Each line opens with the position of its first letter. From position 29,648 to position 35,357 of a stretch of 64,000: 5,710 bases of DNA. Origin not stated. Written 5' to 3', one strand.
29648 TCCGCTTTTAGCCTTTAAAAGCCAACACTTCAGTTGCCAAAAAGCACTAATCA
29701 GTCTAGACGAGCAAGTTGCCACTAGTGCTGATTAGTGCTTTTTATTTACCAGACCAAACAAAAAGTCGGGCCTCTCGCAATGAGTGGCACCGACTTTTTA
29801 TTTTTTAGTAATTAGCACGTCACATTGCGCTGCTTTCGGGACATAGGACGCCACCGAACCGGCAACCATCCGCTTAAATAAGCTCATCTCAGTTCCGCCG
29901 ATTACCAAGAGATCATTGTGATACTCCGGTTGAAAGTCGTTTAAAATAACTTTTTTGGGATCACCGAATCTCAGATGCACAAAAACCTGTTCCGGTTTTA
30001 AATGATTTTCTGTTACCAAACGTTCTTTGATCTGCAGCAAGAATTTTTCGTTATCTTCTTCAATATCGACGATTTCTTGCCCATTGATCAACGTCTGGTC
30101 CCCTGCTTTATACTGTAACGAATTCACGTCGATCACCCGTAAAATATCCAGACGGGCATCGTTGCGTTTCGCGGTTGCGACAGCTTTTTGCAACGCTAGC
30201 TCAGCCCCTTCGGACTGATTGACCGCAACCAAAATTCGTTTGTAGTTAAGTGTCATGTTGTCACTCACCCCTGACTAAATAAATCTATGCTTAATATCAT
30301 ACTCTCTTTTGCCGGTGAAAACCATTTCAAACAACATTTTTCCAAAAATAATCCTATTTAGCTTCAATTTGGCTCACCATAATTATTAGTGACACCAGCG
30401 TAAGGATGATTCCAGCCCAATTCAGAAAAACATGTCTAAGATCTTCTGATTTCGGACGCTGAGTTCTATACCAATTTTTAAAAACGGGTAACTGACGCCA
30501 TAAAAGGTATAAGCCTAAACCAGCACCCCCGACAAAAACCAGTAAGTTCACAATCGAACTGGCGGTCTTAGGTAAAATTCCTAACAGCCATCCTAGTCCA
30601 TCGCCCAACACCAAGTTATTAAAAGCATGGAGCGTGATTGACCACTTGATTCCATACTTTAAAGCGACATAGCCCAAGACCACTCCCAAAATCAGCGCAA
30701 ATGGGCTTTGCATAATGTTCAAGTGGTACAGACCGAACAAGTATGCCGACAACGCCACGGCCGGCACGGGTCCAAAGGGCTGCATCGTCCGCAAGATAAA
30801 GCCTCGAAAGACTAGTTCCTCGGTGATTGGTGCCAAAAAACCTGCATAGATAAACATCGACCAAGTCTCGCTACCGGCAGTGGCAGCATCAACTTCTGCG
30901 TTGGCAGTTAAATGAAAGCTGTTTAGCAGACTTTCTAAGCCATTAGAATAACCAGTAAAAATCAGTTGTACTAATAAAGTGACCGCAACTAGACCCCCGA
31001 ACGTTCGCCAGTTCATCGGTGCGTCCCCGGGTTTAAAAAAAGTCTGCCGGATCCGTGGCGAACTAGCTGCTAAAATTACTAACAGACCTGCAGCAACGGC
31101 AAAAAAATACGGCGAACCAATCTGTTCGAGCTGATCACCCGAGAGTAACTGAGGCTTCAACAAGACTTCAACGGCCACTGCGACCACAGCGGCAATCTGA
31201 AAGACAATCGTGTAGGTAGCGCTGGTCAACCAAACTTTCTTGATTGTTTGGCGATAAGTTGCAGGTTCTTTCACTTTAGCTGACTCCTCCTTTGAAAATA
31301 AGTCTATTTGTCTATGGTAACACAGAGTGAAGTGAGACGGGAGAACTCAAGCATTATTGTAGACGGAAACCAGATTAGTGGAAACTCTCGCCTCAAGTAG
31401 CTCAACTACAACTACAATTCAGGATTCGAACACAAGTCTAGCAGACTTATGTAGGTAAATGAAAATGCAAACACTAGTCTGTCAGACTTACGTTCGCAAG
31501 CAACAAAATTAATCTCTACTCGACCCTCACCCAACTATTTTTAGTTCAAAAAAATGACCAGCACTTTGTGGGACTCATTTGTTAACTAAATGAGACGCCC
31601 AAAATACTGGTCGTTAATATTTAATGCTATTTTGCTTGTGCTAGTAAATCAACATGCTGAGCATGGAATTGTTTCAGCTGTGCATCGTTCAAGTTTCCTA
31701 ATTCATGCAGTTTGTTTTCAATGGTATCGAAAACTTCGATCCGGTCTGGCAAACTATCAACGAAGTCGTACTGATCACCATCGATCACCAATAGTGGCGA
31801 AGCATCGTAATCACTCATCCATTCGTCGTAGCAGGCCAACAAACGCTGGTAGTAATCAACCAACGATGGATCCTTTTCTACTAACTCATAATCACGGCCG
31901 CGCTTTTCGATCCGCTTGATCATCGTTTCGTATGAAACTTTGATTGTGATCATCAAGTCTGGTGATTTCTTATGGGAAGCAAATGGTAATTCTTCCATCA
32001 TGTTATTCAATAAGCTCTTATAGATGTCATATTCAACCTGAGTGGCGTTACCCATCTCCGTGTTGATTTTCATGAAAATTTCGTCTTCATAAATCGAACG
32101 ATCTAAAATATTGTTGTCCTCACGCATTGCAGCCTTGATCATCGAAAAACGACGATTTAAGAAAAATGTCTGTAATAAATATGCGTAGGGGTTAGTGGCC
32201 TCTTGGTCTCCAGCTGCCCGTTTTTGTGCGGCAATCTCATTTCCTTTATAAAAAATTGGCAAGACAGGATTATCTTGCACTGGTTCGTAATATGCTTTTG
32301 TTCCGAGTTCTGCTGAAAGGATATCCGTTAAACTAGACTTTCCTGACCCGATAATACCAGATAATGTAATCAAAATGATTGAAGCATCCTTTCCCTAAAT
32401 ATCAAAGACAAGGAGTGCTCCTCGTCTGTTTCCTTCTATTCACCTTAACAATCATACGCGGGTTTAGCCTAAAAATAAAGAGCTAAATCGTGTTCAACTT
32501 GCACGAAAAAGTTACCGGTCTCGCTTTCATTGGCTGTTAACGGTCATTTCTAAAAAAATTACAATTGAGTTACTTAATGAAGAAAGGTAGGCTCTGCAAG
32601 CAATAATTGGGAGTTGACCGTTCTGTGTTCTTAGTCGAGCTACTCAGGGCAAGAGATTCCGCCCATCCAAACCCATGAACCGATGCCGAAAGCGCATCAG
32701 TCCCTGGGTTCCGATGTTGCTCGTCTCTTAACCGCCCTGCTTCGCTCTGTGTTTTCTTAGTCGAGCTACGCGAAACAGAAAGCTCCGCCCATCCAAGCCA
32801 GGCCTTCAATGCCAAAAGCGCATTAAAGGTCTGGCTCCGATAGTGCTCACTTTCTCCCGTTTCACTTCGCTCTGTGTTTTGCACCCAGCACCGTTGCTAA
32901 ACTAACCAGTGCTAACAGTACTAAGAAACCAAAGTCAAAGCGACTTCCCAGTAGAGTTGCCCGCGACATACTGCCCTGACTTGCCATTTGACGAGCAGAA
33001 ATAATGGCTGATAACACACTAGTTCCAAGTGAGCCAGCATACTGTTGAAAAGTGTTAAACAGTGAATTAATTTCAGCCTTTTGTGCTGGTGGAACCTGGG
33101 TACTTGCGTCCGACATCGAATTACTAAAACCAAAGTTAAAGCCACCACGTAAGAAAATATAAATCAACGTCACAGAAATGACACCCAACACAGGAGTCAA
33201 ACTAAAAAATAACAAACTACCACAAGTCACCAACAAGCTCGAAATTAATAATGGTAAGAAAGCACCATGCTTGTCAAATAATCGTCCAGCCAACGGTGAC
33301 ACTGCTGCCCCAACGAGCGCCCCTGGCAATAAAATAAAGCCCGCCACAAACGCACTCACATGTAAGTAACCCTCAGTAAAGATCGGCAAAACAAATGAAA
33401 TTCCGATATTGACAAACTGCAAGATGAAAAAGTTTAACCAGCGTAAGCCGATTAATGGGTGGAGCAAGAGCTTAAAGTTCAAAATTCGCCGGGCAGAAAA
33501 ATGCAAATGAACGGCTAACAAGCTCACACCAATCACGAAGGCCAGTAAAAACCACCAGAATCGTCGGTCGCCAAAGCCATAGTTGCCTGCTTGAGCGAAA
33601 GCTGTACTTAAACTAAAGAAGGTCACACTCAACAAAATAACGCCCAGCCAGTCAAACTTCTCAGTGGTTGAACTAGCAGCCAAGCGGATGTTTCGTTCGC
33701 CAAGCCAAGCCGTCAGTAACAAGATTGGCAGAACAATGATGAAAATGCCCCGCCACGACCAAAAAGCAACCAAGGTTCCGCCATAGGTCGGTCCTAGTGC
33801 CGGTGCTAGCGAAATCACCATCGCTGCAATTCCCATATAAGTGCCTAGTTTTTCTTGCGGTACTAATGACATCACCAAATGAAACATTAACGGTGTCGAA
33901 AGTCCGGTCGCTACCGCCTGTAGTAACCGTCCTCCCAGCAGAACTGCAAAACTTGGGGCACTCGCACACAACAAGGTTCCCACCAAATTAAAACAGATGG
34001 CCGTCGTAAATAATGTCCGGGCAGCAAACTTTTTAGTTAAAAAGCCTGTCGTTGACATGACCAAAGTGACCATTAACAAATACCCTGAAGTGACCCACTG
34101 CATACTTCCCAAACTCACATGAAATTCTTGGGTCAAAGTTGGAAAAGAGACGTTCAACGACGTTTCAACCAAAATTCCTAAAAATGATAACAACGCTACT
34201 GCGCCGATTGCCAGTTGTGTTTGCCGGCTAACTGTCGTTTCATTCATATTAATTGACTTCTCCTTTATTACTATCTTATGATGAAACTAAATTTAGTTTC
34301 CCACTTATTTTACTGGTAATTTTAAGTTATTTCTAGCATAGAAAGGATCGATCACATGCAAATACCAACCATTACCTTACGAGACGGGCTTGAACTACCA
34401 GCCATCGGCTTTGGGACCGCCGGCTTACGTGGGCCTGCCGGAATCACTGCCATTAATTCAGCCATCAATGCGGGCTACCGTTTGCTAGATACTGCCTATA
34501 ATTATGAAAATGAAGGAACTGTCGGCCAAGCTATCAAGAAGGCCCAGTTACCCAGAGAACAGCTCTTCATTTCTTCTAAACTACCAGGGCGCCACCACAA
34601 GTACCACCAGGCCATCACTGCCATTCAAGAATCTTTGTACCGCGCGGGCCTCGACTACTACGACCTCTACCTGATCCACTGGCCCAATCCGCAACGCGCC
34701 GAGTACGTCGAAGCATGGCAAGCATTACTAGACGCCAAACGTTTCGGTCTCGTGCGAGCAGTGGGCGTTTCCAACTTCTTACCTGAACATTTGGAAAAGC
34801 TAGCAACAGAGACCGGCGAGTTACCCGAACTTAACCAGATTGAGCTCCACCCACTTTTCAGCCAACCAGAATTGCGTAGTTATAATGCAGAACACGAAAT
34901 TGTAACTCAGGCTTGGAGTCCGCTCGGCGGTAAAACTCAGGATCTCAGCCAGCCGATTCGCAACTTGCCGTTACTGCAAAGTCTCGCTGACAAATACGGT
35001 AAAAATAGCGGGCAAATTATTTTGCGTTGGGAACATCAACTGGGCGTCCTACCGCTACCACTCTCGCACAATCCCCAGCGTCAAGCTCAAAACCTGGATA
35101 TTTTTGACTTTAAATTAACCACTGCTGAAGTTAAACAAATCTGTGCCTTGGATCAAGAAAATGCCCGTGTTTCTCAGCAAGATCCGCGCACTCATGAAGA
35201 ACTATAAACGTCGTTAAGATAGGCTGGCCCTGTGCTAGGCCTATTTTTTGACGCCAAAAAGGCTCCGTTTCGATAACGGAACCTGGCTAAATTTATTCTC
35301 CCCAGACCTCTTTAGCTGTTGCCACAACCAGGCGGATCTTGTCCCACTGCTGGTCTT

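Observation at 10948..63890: Very dense family of about 125-bp structured repeats (family A): at least 15 copies at 9 loci in 64 kb, singly and in 2-3 copy tandem runs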

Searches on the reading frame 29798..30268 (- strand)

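Call 78: search_protein_families(library=pfam, proteins=[window:29798-30268:-], max_evalue=0.00001)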
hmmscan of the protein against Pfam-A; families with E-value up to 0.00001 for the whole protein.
window:29798-30268:- (156 aa): 1 family
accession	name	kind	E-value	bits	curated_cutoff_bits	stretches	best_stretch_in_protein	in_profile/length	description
PF00582.32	Usp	-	3.6e-26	92.8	24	1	9-155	2-141/141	Universal stress protein family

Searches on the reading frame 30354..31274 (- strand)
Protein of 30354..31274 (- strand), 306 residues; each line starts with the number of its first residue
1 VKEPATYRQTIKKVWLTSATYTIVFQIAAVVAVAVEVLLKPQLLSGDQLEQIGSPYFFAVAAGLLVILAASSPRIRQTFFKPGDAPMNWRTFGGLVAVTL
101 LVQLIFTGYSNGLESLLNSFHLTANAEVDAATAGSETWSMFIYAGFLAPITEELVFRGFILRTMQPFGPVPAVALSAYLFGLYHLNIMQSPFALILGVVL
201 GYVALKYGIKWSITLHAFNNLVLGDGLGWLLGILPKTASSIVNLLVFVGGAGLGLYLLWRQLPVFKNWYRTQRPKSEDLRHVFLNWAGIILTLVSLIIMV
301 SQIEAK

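Call 79: search_protein_families(library=pfam, proteins=[window:30354-31274:-], max_evalue=0.00001)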
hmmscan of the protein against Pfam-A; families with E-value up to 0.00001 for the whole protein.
window:30354-31274:- (306 aa): 1 family
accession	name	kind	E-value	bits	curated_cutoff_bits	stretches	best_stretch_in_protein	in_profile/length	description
PF02517.21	Rce1-like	-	3.8e-20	72.4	22.4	1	136-222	3-93/93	Type II CAAX prenyl endopeptidase Rce1-like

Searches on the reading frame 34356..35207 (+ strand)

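Call 79: search_protein_families(library=pfam, proteins=[window:34356-35207:+], max_evalue=0.00001)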
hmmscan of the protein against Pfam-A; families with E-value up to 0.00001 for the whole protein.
window:34356-35207:+ (283 aa): 1 family
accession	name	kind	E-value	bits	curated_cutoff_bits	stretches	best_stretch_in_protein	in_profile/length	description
PF00248.27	Aldo_ket_red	-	1.1e-44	153.1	24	1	17-265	2-289/291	Aldo/keto reductase family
